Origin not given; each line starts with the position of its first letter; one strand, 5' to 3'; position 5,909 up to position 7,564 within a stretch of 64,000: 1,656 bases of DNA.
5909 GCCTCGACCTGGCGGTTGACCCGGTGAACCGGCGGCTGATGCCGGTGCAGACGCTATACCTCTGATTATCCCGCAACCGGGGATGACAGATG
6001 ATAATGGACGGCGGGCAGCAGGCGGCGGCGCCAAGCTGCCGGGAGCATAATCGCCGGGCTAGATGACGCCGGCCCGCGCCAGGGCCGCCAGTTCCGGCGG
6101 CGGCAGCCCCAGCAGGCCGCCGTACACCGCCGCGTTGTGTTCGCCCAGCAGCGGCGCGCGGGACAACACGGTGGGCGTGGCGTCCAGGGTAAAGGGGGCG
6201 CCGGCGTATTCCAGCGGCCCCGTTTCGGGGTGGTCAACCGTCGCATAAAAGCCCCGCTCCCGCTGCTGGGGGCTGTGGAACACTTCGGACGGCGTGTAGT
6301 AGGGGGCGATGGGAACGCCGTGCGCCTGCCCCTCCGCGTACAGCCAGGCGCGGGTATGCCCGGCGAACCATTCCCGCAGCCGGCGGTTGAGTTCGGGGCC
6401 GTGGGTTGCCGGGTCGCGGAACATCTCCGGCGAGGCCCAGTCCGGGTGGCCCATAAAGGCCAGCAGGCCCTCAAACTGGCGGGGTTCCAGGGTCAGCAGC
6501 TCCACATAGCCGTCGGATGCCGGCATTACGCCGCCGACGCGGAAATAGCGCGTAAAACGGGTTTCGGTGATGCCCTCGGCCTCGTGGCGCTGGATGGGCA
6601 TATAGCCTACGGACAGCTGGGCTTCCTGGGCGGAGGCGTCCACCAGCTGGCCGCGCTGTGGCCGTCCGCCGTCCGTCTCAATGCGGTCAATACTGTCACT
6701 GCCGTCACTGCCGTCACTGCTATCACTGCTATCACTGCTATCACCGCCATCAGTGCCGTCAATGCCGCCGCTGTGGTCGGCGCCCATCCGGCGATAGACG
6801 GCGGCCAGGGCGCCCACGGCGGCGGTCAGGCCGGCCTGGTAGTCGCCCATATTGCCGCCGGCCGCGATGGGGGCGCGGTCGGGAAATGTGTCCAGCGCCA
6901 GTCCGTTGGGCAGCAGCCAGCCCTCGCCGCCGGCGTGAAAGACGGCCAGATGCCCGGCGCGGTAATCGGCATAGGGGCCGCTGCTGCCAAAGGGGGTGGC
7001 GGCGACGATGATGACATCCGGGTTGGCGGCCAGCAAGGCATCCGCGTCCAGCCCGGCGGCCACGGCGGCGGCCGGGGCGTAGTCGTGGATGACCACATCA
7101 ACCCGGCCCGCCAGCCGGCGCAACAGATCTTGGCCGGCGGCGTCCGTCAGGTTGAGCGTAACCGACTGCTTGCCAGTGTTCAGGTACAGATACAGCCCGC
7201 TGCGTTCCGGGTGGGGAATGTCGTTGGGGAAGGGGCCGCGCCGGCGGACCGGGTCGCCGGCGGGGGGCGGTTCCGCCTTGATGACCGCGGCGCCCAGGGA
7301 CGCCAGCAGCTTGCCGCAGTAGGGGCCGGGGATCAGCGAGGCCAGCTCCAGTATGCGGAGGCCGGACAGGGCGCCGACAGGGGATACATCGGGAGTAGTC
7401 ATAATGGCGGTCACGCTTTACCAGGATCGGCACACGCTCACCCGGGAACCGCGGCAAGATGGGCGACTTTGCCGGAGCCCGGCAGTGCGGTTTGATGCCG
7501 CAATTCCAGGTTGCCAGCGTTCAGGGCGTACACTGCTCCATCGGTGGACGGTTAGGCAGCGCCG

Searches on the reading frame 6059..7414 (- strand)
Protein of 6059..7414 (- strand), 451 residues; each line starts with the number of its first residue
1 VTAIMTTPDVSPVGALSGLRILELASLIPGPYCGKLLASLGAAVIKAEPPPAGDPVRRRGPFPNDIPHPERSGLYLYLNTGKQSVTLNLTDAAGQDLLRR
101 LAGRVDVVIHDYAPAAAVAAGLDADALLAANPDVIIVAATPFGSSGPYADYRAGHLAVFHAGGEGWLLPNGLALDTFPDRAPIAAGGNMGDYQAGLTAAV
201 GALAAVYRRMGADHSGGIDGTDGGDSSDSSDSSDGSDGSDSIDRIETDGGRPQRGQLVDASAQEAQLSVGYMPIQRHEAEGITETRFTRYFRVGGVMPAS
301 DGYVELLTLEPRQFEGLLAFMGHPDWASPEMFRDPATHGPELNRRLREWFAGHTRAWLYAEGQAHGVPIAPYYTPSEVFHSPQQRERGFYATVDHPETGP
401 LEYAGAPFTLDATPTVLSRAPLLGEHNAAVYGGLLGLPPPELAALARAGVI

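Call 14: search_protein_families(library=pfam, proteins=[window:6059-7414:-], max_evalue=0.001)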
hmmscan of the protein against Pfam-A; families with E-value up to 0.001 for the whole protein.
window:6059-7414:- (451 aa): 1 family
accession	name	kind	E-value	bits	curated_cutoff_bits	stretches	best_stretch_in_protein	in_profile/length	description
PF02515.22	CoA_transf_3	-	3.4e-76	257.2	23.3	2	16-212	1-185/366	CoA-transferase family III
